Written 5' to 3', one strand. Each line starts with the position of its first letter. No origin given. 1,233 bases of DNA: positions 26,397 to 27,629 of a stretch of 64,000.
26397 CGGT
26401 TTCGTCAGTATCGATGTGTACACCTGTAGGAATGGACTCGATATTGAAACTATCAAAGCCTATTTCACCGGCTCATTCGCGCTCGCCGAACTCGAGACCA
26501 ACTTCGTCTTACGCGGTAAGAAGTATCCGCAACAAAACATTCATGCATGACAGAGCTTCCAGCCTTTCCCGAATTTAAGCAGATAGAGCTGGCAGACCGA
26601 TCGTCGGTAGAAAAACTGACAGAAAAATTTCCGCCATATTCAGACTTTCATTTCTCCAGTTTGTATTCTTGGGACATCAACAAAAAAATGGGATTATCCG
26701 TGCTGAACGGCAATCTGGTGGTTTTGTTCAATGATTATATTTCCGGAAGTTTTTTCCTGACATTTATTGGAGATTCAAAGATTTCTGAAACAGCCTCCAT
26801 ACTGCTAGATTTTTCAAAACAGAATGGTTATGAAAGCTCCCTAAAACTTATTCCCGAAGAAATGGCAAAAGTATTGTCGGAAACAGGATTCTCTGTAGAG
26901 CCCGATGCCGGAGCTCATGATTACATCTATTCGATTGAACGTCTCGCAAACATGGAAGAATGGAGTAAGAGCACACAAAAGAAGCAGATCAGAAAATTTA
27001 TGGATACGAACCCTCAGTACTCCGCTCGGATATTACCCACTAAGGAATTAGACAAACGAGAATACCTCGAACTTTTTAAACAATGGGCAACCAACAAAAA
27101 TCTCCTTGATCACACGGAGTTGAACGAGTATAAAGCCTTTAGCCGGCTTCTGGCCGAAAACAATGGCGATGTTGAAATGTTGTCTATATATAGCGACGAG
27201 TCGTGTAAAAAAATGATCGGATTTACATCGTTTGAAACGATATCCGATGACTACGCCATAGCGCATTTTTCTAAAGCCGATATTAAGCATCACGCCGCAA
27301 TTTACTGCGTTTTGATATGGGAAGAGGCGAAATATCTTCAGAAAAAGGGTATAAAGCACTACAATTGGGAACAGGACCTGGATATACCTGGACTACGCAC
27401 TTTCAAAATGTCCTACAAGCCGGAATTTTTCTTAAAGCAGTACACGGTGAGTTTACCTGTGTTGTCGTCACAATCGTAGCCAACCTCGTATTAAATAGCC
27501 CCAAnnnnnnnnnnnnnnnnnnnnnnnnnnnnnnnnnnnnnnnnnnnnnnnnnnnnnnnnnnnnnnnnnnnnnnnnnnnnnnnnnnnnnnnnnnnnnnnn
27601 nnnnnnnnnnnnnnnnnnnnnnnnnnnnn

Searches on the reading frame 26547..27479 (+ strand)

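Call 15: search_protein_families(library=pfam, proteins=[window:26547-27479:+], max_evalue=0.1)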
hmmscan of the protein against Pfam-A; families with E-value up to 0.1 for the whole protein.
window:26547-27479:+ (310 aa): 1 family
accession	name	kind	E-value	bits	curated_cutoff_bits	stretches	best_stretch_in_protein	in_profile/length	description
PF09924.15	LPG_synthase_C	-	5.6e-21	75.3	27.5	1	32-301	8-297/298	Phosphatidylglycerol lysyltransferase, C-terminal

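Call 16: search_protein_families(library=ncbifam, proteins=[window:26547-27479:+], max_evalue=0.1)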
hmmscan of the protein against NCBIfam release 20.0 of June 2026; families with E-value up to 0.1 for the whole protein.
window:26547-27479:+ (310 aa): 0 families
